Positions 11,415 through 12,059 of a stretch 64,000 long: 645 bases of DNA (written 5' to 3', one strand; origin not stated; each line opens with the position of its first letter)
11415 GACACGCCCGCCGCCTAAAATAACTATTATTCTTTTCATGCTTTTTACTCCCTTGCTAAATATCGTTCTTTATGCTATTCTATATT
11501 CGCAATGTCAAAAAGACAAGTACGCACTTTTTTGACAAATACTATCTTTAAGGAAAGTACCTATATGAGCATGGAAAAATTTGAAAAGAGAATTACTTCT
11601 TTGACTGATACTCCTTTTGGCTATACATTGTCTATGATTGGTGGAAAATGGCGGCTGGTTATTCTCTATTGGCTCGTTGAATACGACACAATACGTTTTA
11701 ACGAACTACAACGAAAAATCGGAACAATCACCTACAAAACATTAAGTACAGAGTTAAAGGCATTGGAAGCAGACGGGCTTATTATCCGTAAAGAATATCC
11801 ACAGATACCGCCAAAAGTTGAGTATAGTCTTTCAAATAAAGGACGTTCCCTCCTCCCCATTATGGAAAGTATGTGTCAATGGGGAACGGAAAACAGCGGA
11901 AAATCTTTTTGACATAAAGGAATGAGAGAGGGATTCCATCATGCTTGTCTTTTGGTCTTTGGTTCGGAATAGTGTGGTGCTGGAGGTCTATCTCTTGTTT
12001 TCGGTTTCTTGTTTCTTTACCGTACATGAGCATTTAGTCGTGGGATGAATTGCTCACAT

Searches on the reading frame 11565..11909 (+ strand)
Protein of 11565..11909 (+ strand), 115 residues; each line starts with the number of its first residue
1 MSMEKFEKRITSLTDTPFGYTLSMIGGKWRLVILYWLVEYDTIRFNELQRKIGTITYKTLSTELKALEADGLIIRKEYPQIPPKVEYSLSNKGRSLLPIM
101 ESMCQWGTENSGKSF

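Call 103: find_encoding_contigs(protein=window:11565-11909:+, flank=3500, max_places=10)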
Protein window:11565-11909:+ (115 aa): 15 contigs read that carry it; 10 places shown.
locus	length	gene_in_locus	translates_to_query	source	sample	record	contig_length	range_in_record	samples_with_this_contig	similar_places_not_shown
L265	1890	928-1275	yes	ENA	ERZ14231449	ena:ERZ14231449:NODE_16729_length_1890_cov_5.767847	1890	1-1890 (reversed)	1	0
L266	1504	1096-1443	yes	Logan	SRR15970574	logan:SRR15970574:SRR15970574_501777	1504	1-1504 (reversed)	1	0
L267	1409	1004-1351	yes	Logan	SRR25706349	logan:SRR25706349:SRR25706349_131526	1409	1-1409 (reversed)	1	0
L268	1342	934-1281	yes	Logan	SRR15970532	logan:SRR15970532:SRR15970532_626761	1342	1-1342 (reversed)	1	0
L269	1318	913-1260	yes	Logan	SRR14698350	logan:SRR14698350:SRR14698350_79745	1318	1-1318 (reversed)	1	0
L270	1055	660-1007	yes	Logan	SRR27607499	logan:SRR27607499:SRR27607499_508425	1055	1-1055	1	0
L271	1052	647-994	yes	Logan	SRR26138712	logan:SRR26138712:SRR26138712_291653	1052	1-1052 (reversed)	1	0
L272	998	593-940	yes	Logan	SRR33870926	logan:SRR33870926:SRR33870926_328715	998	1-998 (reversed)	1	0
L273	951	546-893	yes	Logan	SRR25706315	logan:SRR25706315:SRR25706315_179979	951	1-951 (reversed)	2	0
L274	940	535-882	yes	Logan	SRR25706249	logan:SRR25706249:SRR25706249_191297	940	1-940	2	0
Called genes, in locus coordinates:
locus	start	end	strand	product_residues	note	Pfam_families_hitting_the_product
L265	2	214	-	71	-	?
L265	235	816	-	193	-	PF02525:Flavodoxin_2, PF03358:FMN_red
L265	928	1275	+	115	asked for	PF01638:HxlR, PF13601:HTH_34 (weak)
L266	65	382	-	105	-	-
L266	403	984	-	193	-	PF02525:Flavodoxin_2, PF03358:FMN_red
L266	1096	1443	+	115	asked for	PF01638:HxlR, PF13601:HTH_34 (weak)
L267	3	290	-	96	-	?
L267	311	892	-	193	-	PF02525:Flavodoxin_2, PF03358:FMN_red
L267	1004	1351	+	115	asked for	PF01638:HxlR, PF13601:HTH_34 (weak)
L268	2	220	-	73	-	?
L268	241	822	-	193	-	PF02525:Flavodoxin_2, PF03358:FMN_red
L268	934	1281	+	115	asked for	PF01638:HxlR, PF13601:HTH_34 (weak)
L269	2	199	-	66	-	?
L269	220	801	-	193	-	PF02525:Flavodoxin_2, PF03358:FMN_red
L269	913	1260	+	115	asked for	PF01638:HxlR, PF13601:HTH_34 (weak)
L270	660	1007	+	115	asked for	PF01638:HxlR, PF13601:HTH_34 (weak)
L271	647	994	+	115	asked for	PF01638:HxlR, PF13601:HTH_34 (weak)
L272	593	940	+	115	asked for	PF01638:HxlR, PF13601:HTH_34 (weak)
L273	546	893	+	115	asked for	PF01638:HxlR, PF13601:HTH_34 (weak)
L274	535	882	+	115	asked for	PF01638:HxlR, PF13601:HTH_34 (weak)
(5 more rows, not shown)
